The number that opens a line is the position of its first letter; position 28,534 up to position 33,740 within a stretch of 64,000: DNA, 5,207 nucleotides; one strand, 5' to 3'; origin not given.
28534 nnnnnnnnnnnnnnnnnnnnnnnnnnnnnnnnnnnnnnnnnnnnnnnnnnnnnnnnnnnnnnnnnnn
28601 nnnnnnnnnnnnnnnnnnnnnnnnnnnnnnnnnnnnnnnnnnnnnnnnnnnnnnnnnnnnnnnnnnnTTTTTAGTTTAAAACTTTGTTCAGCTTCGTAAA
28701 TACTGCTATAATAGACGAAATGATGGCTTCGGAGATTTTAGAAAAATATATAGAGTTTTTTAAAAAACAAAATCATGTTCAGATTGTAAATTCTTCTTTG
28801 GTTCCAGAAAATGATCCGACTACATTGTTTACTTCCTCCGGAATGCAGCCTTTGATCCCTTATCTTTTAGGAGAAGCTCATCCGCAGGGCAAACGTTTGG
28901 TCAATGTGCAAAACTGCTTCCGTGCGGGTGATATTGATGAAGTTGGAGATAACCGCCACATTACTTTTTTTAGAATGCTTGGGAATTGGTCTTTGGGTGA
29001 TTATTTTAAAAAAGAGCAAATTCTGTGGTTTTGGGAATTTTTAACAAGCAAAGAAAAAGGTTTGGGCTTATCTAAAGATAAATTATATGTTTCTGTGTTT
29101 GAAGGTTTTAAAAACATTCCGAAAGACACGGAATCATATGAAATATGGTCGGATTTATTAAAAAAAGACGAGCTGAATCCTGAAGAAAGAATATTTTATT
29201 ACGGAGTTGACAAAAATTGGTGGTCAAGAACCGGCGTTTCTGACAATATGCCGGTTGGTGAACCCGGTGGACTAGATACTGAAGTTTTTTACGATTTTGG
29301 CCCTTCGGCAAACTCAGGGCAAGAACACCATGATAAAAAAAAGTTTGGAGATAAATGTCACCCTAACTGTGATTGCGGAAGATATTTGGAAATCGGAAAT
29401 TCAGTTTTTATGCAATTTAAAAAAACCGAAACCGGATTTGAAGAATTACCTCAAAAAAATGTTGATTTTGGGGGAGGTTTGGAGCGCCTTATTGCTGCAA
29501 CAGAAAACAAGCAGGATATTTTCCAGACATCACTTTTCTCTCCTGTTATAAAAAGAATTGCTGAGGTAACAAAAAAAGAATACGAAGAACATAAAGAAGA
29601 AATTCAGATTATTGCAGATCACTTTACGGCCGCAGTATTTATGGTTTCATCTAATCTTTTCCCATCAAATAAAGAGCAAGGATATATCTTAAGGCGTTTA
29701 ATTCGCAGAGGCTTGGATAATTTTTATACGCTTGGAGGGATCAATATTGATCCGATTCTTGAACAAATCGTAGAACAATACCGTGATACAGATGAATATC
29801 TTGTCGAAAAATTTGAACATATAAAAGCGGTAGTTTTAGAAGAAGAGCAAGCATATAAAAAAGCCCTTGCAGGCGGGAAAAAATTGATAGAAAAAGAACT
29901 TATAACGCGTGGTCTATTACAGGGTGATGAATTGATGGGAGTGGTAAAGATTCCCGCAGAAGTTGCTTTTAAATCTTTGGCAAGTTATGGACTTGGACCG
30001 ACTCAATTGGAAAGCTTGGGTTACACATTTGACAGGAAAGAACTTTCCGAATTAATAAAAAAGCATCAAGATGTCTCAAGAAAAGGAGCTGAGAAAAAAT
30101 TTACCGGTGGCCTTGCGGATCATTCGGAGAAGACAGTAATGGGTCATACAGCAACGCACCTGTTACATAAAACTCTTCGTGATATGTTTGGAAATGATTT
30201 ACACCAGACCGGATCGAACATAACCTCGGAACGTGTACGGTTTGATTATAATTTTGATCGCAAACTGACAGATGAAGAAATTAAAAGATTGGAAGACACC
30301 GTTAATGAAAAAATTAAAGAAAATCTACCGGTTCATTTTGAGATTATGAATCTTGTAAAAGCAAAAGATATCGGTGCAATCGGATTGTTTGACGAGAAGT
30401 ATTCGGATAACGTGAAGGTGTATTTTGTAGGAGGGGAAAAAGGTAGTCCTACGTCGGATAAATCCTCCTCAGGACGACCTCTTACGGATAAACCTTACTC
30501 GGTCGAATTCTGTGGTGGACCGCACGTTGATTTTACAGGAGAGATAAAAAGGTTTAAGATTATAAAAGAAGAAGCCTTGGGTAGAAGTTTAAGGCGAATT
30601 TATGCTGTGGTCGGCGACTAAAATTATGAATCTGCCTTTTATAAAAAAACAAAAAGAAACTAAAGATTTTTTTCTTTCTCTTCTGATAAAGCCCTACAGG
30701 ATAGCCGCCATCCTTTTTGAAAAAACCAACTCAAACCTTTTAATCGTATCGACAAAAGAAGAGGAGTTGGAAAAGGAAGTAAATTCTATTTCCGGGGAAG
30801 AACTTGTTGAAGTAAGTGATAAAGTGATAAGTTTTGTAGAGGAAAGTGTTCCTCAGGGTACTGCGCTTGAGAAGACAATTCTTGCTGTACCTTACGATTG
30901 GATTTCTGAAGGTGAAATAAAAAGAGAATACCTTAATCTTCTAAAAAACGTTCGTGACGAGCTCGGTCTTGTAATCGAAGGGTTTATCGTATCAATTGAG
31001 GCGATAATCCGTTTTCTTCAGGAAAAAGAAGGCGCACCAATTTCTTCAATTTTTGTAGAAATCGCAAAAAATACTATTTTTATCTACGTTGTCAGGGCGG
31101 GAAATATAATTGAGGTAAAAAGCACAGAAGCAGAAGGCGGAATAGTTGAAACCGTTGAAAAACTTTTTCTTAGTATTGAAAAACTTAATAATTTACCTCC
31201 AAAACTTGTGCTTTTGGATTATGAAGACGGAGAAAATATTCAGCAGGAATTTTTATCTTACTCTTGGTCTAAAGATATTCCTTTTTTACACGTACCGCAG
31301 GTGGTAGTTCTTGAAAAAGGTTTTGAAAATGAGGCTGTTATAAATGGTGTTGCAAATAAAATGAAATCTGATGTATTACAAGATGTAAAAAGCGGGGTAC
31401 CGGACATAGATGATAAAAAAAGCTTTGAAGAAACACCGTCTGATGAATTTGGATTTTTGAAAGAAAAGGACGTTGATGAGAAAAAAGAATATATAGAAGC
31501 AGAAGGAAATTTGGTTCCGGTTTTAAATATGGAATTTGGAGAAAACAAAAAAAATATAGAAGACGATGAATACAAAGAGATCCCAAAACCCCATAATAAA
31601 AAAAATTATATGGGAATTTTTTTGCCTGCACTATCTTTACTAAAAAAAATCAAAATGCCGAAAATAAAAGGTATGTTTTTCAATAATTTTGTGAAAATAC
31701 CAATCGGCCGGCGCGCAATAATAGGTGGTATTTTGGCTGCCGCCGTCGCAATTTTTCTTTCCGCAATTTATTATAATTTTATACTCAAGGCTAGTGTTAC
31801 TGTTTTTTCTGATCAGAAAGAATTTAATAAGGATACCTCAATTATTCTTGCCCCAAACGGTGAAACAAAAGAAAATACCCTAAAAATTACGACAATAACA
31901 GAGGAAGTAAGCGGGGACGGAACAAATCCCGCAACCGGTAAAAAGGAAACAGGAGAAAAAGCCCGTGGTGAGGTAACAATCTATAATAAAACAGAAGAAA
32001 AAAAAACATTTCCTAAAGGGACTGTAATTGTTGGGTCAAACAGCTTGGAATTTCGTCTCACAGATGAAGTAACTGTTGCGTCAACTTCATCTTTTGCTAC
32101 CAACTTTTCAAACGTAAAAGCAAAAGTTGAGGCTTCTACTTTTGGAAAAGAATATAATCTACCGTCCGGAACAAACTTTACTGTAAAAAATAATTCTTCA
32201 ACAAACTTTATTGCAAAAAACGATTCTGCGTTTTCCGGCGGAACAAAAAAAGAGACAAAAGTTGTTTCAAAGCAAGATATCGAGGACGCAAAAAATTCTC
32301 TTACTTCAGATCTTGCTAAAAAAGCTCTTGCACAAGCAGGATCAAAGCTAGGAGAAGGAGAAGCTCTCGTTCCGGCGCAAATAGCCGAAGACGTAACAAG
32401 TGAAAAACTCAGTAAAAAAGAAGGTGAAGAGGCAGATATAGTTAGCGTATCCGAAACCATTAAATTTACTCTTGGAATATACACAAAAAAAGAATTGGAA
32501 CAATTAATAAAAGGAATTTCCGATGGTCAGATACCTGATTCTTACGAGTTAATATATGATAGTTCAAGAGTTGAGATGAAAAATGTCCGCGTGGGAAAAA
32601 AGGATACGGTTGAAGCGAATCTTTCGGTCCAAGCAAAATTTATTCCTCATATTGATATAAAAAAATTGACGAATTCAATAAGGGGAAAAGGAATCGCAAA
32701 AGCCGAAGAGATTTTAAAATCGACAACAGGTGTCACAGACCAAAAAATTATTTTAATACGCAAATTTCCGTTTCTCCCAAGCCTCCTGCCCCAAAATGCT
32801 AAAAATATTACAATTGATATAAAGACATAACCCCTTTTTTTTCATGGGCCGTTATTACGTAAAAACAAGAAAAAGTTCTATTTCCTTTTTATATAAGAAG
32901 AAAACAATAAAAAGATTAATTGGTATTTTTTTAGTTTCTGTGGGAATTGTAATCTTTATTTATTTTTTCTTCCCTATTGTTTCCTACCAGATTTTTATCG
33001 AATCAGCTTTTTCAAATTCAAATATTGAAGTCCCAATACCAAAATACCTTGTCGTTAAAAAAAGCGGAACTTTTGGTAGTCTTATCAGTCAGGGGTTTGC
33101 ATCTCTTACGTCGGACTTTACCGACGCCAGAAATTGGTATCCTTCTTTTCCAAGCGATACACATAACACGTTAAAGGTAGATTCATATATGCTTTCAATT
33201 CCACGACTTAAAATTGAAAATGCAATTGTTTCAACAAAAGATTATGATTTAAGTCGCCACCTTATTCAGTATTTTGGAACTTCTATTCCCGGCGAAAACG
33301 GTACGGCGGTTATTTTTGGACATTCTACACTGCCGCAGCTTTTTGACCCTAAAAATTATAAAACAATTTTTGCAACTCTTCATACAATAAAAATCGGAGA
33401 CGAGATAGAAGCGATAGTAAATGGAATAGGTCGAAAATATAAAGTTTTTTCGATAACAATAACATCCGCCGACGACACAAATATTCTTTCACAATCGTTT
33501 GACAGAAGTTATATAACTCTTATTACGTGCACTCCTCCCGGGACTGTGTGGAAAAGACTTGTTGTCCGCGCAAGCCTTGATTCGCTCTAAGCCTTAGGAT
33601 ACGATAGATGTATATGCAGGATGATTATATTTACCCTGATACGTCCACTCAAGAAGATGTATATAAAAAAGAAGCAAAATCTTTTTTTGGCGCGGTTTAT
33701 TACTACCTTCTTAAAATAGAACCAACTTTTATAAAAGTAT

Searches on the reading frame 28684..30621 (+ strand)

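Call 47: search_protein_families(library=pfam, proteins=[window:28684-30621:+], max_evalue=0.00001)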
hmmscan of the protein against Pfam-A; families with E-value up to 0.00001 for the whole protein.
window:28684-30621:+ (645 aa): 2 families
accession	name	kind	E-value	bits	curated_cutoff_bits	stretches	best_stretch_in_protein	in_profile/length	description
PF01411.24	tRNA-synt_2c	-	1.2e-95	321.7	30.3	1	17-473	1-436/552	tRNA synthetases class II (A)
PF07973.19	tRNA_SAD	-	4.5e-14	52.6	24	1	577-640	1-44/44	Threonyl and Alanyl tRNA synthetase second additional domain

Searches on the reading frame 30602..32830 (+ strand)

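Call 47: search_protein_families(library=pfam, proteins=[window:30602-32830:+], max_evalue=0.00001)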
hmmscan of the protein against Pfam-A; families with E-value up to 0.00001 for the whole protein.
window:30602-32830:+ (742 aa): 1 family
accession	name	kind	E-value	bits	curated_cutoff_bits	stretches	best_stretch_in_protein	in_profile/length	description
PF04865.19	Baseplate_J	-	1e-07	32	21.1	1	449-553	18-115/255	Baseplate J-like protein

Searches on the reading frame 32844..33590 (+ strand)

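Call 48: search_protein_families(library=pfam, proteins=[window:32844-33590:+], max_evalue=0.00001)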
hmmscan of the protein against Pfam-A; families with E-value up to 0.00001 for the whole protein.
window:32844-33590:+ (248 aa): 1 family
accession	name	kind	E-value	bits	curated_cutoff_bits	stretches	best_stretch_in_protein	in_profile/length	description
PF04203.18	Sortase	-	8.7e-21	74.4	26.6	1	117-245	1-124/125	Sortase domain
